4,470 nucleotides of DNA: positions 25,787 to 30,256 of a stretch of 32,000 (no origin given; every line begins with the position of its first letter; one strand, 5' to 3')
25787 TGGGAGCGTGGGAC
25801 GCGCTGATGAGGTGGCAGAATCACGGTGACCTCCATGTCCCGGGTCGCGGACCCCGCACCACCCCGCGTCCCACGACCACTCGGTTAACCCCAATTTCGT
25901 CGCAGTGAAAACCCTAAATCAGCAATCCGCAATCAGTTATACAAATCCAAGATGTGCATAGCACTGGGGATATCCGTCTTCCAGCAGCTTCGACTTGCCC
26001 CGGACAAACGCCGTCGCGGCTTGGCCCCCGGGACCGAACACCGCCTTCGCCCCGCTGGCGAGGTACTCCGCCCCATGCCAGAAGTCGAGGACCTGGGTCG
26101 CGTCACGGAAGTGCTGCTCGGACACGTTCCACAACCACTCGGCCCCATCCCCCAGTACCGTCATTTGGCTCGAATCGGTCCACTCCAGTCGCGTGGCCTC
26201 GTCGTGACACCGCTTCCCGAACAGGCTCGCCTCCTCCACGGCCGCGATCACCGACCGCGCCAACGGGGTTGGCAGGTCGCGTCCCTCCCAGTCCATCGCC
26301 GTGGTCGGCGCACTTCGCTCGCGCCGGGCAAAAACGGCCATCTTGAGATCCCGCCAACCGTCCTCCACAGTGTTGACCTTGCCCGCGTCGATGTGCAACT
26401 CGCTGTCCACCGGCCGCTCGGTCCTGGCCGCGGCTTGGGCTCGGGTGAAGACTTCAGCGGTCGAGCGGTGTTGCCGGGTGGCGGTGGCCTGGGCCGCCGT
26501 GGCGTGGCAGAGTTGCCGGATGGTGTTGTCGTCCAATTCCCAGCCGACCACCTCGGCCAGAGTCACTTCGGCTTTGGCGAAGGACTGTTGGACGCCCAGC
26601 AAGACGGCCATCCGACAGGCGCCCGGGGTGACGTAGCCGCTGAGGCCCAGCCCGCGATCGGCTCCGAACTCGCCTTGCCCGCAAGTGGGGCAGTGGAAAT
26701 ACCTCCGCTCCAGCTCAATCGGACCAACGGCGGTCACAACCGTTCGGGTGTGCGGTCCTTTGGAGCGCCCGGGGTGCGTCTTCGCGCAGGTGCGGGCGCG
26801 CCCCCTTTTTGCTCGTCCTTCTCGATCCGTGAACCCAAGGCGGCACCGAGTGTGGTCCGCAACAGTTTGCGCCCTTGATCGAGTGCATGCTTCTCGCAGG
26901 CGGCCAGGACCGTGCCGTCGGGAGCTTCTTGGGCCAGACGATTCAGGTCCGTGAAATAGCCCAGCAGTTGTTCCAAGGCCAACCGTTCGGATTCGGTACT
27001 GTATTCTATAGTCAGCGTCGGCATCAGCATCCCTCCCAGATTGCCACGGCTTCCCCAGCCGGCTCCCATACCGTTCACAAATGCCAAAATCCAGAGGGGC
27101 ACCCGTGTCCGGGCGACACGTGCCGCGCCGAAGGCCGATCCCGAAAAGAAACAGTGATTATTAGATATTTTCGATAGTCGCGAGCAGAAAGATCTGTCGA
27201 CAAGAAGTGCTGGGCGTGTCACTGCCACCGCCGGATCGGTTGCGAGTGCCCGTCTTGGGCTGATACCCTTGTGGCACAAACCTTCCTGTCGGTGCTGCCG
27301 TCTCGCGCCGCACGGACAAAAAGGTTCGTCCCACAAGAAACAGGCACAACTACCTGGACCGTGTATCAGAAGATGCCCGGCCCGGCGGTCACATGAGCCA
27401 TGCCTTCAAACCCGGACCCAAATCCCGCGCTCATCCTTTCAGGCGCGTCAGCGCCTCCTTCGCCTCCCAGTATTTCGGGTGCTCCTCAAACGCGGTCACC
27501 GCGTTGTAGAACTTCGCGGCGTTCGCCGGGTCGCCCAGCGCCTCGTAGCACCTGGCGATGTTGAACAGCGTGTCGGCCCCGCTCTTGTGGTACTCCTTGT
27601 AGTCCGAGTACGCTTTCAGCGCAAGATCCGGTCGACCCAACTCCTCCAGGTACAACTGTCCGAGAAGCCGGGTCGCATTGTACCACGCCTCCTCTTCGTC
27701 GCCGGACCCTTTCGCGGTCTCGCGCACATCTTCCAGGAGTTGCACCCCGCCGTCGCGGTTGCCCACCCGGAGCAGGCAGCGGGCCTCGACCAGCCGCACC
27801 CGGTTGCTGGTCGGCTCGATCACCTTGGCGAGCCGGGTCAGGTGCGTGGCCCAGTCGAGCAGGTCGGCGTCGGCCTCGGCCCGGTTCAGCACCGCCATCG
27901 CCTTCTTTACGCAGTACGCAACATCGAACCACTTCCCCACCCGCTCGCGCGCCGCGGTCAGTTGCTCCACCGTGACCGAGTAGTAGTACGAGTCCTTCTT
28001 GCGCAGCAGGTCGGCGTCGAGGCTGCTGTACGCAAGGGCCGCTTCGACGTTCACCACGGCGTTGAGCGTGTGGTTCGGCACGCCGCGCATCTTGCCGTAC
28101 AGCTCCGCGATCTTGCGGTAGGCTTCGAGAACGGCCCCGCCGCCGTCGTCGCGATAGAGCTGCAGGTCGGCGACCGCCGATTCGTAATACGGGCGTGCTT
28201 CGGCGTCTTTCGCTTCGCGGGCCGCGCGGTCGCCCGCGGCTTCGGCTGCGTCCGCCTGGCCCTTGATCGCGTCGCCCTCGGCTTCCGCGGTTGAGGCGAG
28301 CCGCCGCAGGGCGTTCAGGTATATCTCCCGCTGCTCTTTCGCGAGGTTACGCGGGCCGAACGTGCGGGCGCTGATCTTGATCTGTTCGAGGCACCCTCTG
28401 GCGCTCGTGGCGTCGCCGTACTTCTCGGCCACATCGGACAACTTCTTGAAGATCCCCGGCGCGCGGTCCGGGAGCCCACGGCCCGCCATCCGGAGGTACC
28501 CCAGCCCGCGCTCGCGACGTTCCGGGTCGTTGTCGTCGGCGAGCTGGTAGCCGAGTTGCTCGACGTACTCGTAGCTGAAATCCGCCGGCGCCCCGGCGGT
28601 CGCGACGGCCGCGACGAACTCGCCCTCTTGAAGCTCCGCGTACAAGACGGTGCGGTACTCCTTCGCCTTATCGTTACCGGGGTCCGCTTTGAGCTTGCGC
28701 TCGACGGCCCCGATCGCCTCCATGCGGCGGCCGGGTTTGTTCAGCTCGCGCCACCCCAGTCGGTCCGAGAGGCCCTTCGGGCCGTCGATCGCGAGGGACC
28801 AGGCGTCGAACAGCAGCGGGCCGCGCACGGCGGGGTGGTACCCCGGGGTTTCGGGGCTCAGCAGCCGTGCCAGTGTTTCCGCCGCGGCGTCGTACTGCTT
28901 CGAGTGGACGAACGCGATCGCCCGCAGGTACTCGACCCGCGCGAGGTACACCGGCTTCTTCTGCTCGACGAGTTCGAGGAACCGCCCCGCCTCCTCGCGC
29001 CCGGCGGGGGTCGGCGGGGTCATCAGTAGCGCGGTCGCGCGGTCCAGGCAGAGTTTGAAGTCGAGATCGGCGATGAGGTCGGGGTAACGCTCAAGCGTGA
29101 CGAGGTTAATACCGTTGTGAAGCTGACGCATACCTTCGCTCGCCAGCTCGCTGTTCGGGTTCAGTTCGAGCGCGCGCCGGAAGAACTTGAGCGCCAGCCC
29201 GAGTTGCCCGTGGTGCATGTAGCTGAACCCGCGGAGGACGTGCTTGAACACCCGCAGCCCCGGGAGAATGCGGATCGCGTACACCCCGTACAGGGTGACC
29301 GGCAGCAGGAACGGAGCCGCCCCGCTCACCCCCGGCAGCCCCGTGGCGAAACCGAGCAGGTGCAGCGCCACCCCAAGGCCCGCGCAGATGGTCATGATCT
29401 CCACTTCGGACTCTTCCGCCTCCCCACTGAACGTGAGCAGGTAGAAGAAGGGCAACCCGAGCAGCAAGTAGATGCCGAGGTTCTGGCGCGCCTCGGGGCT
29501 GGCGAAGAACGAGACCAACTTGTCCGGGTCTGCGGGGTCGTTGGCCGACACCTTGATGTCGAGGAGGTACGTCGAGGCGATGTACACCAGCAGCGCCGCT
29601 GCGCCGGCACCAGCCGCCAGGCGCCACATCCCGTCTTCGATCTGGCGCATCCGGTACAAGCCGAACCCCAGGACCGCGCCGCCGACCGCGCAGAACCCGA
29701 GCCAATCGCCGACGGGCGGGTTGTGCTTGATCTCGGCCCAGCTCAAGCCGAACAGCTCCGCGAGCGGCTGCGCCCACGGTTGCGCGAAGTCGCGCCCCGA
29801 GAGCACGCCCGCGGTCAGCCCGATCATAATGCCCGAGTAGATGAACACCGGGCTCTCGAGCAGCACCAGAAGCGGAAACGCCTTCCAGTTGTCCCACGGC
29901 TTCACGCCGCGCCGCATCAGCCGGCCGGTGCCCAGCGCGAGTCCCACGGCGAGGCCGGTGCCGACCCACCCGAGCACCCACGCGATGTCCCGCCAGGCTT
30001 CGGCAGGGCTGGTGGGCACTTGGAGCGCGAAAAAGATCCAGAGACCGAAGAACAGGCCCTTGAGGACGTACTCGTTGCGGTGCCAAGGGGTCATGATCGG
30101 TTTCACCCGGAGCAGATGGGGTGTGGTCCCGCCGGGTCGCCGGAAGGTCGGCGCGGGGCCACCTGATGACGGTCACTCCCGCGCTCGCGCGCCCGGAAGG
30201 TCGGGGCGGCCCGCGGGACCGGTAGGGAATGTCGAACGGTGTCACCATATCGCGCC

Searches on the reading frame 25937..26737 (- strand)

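Call 14: search_protein_families(library=pfam, proteins=[window:25937-26737:-], max_evalue=0.01)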
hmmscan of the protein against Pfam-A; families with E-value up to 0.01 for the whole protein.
window:25937-26737:- (266 aa): 1 family
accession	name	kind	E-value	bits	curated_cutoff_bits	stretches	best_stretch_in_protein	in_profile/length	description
PF06782.17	UPF0236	-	8.2e-05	22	24.3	0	1-92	58-154/400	Uncharacterised protein family (UPF0236)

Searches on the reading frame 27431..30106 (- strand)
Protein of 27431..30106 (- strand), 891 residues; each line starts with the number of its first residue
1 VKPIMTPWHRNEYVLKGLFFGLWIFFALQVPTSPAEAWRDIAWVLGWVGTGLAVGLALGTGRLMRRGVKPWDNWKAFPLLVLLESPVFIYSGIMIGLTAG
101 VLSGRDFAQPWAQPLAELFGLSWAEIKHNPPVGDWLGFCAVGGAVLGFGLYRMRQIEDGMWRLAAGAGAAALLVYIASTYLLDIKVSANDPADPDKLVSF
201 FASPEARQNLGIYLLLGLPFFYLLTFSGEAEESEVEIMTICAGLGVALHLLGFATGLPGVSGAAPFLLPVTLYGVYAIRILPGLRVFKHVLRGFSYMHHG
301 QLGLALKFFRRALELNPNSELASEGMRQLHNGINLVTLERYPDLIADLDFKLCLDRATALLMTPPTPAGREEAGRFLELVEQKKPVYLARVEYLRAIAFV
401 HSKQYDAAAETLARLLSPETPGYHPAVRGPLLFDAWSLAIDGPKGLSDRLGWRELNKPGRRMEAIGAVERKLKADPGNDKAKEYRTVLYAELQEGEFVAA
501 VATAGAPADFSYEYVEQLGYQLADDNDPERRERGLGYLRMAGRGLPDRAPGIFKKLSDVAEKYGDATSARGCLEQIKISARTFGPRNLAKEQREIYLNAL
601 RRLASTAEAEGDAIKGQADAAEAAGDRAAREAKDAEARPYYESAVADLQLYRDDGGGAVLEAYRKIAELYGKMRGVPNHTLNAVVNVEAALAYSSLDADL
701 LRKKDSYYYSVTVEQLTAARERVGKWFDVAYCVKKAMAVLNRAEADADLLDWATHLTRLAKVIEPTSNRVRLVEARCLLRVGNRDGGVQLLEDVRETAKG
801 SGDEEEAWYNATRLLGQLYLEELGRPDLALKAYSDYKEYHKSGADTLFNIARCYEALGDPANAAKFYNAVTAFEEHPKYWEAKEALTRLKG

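Call 11: find_homologous_proteins(query=window:27431-30106:-, max_evalue=1e-20)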
Query window:27431-30106:- (891 aa): 735 proteins with E <= 1e-20 among 8000 candidates; the best 120 are listed.
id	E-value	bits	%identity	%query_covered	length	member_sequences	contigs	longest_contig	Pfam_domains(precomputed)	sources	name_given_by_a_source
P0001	0.0e+0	2025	100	100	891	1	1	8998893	PF14559.13,PF00515.35,PF13424.13,PF13432.13,PF13428.13,PF13181.13,PF07719.24,PF13174.13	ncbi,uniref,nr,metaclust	ncbi:hypothetical protein C1280_10610 [Gemmata obscuriglobus]|uniref:Tetratricopeptide repeat protei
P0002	0.0e+0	2015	100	100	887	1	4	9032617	PF14559.13,PF00515.35,PF13424.13,PF13432.13,PF13428.13,PF13181.13,PF07719.24,PF13174.13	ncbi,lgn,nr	ncbi:Tetratricopeptide repeat protein [Gemmata obscuriglobus]|nr:tetratricopeptide repeat protein [G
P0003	0.0e+0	1944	96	100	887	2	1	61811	PF14559.13,PF00515.35,PF13424.13,PF13432.13,PF13428.13,PF13181.13,PF07719.24,PF13174.13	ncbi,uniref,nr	ncbi:tetratricopeptide repeat protein [Gemmata sp. JC717]|uniref:tetratricopeptide repeat protein n=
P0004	0.0e+0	1797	88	100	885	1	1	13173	PF14559.13,PF00515.35,PF13424.13,PF13428.13,PF13181.13,PF07719.24,PF13174.13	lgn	-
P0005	0.0e+0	1649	81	100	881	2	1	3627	PF00515.35,PF13424.13,PF13181.13,PF07719.24,PF13174.13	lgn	-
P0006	0.0e+0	1648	81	100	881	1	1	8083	PF00515.35,PF13424.13,PF13428.13,PF13181.13,PF07719.24,PF13174.13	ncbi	ncbi:MAG TPA: tetratricopeptide repeat protein [Gemmata sp.]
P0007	0.0e+0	1612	78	99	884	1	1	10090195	PF00515.35,PF13432.13,PF13181.13,PF07719.24,PF13174.13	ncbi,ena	-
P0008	0.0e+0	1599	78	99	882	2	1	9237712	PF14559.13,PF00515.35,PF13424.13,PF13181.13,PF07719.24,PF13174.13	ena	-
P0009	0.0e+0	1593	78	100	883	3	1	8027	PF00515.35,PF13424.13,PF13181.13,PF07719.24,PF13174.13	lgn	-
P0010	0.0e+0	1584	78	99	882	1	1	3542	PF00515.35,PF13424.13,PF13181.13,PF07719.24,PF13174.13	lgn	-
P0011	0.0e+0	1572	78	99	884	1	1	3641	PF00515.35,PF13424.13,PF13432.13,PF13181.13,PF07719.24,PF13174.13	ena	-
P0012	0.0e+0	1557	75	100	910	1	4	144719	PF00515.35,PF13424.13,PF13181.13,PF07719.24,PF13174.13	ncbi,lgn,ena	-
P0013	0.0e+0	1556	76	99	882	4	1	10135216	PF14559.13,PF00515.35,PF13424.13,PF13428.13,PF13181.13,PF07719.24,PF13174.13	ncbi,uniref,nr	ncbi:peptidase m48 ste24p : : TPR_1: TPR_1 [Gemmata massiliana]|uniref:Peptidase m48 ste24p:: TPR_1:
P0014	0.0e+0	1493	74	99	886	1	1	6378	PF00515.35,PF13424.13,PF13181.13,PF07719.24,PF13174.13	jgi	jgi:tetratricopeptide (TPR) repeat protein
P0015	0.0e+0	1467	72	99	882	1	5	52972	PF14559.13,PF00515.35,PF13424.13,PF13181.13,PF07719.24,PF13174.13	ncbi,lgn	-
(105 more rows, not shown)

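Call 15: find_related_loci(query=A1, collection=genome_contigs, flank=6000)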
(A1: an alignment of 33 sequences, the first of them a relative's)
Query A1 (891 aa) in genome_contigs; peptide patterns used: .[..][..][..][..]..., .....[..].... (x = any residue, [..] = any of these).
142 stretches matched a pattern; 64 encode a relative of the query (tblastn E <= 1e-3); 64 distinct loci.
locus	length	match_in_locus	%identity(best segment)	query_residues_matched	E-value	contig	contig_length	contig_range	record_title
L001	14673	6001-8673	96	1-891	0e+0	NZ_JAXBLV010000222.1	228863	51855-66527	Gemmata algarum strain JC673 JC673_contig_222, whole genome shotgun sequence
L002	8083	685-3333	81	3-891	0e+0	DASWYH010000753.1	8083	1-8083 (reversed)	MAG TPA_asm: Gemmata sp. isolate SMAG_U3706 k141_585921, whole genome shotgun sequence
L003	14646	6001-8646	75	2-889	0e+0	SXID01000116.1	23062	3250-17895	MAG: Planctomycetia bacterium isolate F1-120-MAGs040 F1-120__c362521, whole genome shotgun sequence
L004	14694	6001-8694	72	5-889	0e+0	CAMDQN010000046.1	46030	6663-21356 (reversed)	MAG: Singulisphaera sp. GP187 isolate TrH-25oct19-98 genome assembly, contig: TrH-25oct19-C1260, whole genome shotgun se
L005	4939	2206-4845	71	3-889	0e+0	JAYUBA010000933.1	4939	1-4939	MAG: Frigoriglobus sp. isolate GFS_6685 GFS_6685_932, whole genome shotgun sequence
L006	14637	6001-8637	72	5-889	0e+0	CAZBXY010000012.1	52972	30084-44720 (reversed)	MAG TPA_asm: uncultured Frigoriglobus sp. isolate SRP287051_co2_76 genome assembly, contig: NODE_1408_length_52972_cov_1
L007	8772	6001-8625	70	5-889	0e+0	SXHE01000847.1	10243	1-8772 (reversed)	MAG: Planctomycetia bacterium isolate F1-120-MAGs012 F1-120__c866432, whole genome shotgun sequence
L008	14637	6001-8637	68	4-889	0e+0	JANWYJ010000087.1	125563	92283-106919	MAG: Gemmata sp. isolate SKYG68 k141_735074, whole genome shotgun sequence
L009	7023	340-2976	69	1-889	0e+0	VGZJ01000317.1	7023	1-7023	MAG: Planctomycetota bacterium isolate K_Offshore_80m_m2_185 K_Offshore_80m_m2_185_Ga0194132_10019947, whole genome shot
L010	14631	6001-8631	68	5-889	0e+0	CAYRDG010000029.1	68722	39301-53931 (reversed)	MAG TPA_asm: uncultured Frigoriglobus sp. isolate SRP263991_co5_149 genome assembly, contig: NODE_910_length_68722_cov_8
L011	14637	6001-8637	69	4-889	0e+0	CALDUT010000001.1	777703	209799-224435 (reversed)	MAG: uncultured Gemmata sp. isolate N1_Bin_METABAT__218_1 genome assembly, contig: c_000003015174, whole genome shotgun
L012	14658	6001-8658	60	1-889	0e+0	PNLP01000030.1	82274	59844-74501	MAG: Planctomycetaceae bacterium isolate DS2.012 DS2_1000158_82274, whole genome shotgun sequence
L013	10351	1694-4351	60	1-889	0e+0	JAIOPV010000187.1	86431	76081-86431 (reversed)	MAG: Planctomycetota bacterium isolate LakeFargette_0920_ALND_MAG_60_11 LacPavin_0920_ALND_scaffold_410991, whole genome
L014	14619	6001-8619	61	1-889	0e+0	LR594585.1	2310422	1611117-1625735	Gemmataceae bacterium isolate CJuql4 genome assembly, scaffold: Scf3, whole genome shotgun sequence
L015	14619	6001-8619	61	1-889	0e+0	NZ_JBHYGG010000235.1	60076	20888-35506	MAG: Gemmata sp. isolate SAMS01UC_bin-009 SAMS01UC_bin-009_c31, whole genome shotgun sequence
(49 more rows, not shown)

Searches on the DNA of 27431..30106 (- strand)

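Call 52: search_rna_families(source=L015, start=5440, end=5570, threshold=evalue, max_evalue=10, show_alignments=3)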
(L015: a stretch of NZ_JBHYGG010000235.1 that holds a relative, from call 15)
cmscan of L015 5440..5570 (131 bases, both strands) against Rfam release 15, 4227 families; matches with E-value up to 10: 3.
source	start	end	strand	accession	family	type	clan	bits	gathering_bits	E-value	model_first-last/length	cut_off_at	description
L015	5476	5530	-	RF01852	tRNA-Sec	Gene; tRNA;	CL00001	22.4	47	0.013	1-91/91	no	Selenocysteine transfer RNA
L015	5475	5529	+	RF04354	Plastid-ycf2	Cis-reg;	-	17.8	65.7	0.16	1-75/75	no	Plastid-ycf2 5UTR RNA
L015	5484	5500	-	RF04321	tmRNA_permuted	Gene;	-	10.7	47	1.6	36-52/213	no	permuted transfer-messenger RNA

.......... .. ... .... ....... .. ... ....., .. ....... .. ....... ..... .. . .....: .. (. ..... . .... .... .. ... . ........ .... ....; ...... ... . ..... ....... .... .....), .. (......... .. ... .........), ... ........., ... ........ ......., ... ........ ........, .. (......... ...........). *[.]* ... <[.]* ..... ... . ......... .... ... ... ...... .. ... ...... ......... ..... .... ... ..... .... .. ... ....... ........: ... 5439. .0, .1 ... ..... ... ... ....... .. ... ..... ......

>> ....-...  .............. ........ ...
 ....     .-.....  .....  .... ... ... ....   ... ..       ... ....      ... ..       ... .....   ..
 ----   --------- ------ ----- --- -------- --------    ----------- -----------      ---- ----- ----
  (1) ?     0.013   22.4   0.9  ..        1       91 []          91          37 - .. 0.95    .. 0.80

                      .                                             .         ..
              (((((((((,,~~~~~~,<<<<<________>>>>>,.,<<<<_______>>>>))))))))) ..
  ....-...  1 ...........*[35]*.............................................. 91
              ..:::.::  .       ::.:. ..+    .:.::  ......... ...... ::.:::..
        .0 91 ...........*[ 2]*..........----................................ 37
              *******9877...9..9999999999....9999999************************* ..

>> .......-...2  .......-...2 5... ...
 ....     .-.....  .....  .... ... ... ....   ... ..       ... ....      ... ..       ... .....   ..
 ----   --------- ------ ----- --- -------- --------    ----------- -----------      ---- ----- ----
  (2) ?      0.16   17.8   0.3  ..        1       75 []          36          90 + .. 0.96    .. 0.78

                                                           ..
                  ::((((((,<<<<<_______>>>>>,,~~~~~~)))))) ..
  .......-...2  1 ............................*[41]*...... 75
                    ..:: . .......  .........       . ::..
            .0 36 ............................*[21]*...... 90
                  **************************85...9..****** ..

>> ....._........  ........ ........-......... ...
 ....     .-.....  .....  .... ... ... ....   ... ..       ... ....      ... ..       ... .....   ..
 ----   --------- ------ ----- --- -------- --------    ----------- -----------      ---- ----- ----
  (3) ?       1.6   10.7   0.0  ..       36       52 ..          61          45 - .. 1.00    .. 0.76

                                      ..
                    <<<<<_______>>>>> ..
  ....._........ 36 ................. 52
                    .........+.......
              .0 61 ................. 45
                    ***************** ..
